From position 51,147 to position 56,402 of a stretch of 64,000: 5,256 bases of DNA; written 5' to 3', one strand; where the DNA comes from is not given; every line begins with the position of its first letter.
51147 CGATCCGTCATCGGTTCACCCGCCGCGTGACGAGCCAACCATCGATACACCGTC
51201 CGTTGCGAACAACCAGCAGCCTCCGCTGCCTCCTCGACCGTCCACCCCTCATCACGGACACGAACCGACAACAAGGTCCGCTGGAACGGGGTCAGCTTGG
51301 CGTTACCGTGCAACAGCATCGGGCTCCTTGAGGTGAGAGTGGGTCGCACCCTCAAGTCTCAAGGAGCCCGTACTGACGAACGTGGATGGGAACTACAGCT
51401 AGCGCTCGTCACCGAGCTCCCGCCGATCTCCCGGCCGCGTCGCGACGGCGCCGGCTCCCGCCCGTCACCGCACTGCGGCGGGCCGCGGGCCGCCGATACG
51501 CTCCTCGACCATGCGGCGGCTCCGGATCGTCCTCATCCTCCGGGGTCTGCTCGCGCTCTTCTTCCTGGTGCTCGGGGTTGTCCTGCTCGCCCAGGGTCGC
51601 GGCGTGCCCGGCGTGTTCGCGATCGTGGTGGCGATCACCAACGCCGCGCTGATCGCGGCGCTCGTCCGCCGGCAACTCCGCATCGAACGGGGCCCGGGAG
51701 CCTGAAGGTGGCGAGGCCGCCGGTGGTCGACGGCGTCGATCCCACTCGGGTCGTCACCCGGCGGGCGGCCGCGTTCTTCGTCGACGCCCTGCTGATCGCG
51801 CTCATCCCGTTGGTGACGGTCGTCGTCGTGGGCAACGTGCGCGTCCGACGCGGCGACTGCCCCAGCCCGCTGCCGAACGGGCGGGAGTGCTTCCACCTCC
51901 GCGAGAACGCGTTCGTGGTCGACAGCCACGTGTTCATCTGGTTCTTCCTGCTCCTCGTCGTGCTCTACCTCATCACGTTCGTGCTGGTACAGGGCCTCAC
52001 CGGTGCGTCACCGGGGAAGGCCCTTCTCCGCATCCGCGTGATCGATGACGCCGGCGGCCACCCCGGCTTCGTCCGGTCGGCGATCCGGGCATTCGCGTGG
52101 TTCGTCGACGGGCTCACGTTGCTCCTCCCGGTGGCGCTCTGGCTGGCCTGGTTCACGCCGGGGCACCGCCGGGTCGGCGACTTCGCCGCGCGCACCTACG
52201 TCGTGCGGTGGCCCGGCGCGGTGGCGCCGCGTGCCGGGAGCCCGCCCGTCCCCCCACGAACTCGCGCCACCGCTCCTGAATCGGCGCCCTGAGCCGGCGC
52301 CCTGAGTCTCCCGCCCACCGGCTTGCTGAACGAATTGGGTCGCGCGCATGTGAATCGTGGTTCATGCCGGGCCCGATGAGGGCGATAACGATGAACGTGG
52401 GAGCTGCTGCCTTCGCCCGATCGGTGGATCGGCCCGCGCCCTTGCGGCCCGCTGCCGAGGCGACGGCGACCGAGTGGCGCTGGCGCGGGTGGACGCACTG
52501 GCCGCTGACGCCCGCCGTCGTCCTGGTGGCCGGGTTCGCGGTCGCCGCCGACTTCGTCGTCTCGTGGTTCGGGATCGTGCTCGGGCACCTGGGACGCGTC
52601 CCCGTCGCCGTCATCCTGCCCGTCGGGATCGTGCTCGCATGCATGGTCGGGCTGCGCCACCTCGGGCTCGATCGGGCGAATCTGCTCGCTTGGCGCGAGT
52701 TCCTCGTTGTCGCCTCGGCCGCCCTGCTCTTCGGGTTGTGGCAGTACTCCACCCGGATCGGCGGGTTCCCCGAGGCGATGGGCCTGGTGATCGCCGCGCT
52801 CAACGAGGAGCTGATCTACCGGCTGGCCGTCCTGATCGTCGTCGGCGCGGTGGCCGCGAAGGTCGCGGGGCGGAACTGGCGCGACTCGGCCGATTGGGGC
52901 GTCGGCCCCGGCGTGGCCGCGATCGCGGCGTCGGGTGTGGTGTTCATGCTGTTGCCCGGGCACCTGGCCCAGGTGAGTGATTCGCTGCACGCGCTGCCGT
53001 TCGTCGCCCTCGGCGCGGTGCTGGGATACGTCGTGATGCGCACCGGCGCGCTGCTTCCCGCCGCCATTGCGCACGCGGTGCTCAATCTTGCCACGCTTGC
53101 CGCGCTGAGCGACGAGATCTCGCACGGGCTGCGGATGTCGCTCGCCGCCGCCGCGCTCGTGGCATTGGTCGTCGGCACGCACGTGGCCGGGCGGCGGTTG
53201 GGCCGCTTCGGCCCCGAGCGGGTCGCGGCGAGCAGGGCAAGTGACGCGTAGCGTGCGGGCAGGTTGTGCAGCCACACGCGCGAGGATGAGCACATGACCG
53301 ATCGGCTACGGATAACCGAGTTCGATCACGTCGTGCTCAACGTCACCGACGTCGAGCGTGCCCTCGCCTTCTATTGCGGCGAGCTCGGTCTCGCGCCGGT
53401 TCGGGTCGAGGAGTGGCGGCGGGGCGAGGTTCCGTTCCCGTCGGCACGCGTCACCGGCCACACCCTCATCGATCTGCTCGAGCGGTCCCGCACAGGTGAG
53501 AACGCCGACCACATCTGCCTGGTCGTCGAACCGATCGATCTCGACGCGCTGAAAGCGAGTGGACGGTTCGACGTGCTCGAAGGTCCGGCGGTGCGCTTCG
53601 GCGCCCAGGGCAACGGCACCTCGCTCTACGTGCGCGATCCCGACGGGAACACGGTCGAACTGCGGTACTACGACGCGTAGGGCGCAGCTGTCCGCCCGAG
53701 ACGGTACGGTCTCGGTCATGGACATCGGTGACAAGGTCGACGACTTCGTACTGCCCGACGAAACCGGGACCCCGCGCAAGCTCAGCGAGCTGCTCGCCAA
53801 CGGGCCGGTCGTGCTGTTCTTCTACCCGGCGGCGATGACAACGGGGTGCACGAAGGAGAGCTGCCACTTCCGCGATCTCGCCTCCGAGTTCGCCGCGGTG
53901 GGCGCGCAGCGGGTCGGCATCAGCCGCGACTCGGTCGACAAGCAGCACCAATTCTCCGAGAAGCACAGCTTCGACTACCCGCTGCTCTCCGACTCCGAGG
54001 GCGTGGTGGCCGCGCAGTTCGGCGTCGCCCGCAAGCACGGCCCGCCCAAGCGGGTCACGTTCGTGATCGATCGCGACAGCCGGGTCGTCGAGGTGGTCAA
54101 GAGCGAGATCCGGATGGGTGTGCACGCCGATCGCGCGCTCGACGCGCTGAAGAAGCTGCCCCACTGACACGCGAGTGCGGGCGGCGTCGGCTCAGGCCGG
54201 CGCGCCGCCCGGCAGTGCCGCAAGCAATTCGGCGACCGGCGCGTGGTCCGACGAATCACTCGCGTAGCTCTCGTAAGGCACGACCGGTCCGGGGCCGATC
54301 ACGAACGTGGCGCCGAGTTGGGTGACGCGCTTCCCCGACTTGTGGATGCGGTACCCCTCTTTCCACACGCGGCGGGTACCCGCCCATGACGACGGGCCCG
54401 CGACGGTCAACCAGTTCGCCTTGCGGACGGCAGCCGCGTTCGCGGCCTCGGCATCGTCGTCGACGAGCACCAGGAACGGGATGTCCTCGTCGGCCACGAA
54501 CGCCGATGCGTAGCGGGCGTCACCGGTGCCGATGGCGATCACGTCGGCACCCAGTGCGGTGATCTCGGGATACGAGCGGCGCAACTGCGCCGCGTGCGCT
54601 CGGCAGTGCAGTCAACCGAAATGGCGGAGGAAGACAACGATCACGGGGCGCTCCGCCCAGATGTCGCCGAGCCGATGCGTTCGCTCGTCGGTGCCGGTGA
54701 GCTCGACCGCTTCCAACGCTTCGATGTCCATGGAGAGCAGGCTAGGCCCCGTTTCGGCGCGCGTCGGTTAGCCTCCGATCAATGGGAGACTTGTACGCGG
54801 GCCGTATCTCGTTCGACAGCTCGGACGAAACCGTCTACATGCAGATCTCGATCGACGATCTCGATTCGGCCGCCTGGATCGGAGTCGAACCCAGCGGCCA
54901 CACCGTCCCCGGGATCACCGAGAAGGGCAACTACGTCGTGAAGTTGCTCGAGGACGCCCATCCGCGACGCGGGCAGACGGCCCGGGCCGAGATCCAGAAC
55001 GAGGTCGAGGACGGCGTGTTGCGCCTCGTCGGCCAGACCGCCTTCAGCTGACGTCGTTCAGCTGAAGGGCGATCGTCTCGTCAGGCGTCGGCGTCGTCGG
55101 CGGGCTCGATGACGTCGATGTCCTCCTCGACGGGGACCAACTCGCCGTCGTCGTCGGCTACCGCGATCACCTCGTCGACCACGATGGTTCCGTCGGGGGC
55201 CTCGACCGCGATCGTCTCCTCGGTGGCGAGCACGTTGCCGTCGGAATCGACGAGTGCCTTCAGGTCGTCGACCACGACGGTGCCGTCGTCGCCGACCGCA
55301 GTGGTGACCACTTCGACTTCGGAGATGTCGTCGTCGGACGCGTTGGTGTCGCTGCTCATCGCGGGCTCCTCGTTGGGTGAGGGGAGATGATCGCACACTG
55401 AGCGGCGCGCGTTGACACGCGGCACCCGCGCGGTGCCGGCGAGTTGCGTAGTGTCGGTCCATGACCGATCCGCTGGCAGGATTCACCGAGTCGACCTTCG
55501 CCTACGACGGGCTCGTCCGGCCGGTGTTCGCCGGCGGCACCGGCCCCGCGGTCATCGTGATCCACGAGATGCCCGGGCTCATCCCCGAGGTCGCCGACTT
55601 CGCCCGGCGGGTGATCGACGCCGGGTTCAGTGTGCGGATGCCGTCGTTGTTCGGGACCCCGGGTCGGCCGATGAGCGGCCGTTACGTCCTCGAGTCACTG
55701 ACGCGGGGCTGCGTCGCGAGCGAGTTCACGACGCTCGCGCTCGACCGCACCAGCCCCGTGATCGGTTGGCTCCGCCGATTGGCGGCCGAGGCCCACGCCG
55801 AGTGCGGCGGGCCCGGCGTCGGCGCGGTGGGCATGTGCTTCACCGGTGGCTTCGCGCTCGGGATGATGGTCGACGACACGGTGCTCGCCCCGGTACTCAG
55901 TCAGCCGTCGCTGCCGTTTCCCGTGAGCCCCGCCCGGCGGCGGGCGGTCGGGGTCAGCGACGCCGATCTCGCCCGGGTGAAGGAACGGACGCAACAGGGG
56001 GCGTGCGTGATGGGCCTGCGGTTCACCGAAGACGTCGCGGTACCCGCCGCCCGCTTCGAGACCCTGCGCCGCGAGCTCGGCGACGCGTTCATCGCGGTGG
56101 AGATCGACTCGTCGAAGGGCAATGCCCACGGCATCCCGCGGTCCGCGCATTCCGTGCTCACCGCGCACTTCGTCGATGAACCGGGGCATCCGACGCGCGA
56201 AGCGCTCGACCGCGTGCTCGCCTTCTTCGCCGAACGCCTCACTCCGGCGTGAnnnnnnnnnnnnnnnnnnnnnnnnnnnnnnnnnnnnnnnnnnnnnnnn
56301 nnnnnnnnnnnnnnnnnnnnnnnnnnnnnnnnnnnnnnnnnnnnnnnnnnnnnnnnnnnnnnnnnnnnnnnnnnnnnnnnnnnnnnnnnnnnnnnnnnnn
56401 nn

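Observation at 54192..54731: Peroxiredoxin-like gene with TGA at the redox Cys position plus a downstream hairpin: candidate selenoprotein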

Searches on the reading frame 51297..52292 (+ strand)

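Call 71: search_protein_families(library=pfam, proteins=[window:51297-52292:+], max_evalue=0.001)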
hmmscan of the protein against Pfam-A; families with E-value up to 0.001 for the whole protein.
window:51297-52292:+ (331 aa): 1 family
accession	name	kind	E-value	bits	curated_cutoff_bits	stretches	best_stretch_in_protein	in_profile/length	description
PF06271.18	RDD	-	1.6e-18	67.7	24.1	1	153-298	4-136/137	RDD family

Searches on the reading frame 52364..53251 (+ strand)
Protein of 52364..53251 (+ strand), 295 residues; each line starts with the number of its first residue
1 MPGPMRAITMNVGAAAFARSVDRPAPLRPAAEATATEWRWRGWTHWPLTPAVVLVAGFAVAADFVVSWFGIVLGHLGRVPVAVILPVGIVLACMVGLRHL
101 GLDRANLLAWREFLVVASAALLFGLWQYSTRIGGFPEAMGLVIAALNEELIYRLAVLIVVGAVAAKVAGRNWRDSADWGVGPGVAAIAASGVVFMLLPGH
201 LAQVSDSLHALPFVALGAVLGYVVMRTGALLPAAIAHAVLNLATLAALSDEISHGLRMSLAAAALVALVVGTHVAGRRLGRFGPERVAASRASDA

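Call 71: search_protein_families(library=pfam, proteins=[window:52364-53251:+], max_evalue=0.001)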
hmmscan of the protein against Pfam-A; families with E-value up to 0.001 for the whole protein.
window:52364-53251:+ (295 aa): 1 family
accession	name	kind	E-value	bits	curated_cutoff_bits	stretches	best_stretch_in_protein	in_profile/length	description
PF02517.21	Rce1-like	-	1.8e-10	41.4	22.4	1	140-242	11-92/93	Type II CAAX prenyl endopeptidase Rce1-like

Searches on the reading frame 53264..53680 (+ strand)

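Call 71: search_protein_families(library=pfam, proteins=[window:53264-53680:+], max_evalue=0.001)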
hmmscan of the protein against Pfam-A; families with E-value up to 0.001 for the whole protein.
window:53264-53680:+ (138 aa): 1 family
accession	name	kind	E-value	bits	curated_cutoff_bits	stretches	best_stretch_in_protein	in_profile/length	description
PF00903.31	Glyoxalase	-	3.2e-10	40.9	20.6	1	20-133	2-121/121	Glyoxalase/Bleomycin resistance protein/Dioxygenase superfamily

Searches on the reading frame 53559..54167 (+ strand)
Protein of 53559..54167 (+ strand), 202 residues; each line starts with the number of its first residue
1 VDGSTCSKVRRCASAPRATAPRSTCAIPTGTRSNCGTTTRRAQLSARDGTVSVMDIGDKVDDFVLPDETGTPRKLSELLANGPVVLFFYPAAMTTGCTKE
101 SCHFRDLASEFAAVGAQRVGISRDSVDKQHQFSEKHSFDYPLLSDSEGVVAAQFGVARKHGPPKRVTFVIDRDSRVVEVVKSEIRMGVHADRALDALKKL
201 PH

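Call 6: search_protein_families(library=pfam, proteins=[window:53559-54167:+], max_evalue=0.01)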
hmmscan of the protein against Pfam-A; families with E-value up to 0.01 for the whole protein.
window:53559-54167:+ (202 aa): 2 families
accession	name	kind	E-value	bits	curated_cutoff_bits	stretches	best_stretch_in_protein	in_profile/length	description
PF00578.27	AhpC-TSA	-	5e-34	117.3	26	1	56-178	1-123/124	AhpC/TSA family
PF08534.16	Redoxin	-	6.8e-19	68.6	26.6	1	57-179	3-131/148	Redoxin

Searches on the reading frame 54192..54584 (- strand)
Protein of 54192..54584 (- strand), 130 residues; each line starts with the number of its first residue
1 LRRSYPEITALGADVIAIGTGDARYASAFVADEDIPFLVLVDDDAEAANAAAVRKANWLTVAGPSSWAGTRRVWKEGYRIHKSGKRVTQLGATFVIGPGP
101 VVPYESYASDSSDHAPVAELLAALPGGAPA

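Call 20: list_cluster_members(proteins=[window:54192-54584:-, window:55461-56252:+, window:53264-53680:+, window:56239-57144:-])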
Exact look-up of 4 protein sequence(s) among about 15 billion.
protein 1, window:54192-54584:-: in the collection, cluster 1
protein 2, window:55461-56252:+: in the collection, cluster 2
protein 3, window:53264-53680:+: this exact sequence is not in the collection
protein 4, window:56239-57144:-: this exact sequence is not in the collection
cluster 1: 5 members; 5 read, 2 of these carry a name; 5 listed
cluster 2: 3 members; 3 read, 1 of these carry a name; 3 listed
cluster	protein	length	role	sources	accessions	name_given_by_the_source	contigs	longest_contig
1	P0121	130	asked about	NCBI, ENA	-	-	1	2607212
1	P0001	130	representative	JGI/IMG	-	peroxiredoxin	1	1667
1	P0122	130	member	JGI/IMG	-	AhpC/TSA antioxidant enzyme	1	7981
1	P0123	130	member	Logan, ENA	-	-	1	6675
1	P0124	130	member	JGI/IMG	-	-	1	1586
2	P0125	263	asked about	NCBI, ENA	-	-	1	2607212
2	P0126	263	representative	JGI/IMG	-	dienelactone hydrolase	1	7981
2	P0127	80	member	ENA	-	-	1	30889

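Call 21: find_encoding_contigs(protein=window:54192-54584:-, flank=10000, max_places=4)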
Protein window:54192-54584:- (130 aa): no gene with exactly this product is on record in the collection.

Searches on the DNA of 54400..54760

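Call 74: search_rna_families(source=window, start=54400, end=54760, threshold=evalue, max_evalue=10)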
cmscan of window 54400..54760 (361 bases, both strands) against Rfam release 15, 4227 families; matches with E-value up to 10: 6.
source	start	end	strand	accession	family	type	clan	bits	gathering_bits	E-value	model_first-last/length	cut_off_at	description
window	54444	54495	-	RF02163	sR-tMet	Gene; snRNA; snoRNA; CD-box;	-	20.4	50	0.29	1-72/72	no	Small nucleolar RNA sR-tMet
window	54577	54633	+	RF02950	D12-methyl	Gene; sRNA;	-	16.1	57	1.3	1-64/64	no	D12-methyl RNA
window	54523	54560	+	RF01333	CRISPR-DR20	Gene; CRISPR;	-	13.9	42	5.6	1-36/36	no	CRISPR RNA direct repeat element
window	54477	54543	+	RF02989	gntR-DTE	Gene; sRNA;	-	13.6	63.6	6.5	1-119/119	no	gntR-DTE RNA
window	54576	54593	-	RF00194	Rubella_3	Cis-reg;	-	12.3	35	9.1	8-25/68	no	Rubella virus 3' cis-acting element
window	54468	54570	-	RF01514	Afu_513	Gene; snRNA; snoRNA; CD-box;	-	9.9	48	9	1-103/103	no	A. fumigatus snoRNA Afu_513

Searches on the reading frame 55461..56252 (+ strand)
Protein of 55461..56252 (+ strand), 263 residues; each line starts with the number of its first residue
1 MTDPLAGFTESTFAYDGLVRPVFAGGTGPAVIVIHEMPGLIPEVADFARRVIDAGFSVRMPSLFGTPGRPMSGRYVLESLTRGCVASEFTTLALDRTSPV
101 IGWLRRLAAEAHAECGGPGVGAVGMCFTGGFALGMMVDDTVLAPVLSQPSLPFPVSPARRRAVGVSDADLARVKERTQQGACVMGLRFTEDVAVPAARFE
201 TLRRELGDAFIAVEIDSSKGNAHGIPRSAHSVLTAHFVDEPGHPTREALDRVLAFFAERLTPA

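Call 71: search_protein_families(library=pfam, proteins=[window:55461-56252:+], max_evalue=0.001)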
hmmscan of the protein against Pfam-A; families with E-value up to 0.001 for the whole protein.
window:55461-56252:+ (263 aa): 1 family
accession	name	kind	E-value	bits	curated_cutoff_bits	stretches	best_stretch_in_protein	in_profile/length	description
PF01738.24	DLH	-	5.9e-11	42.8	21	1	27-258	12-215/217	Dienelactone hydrolase family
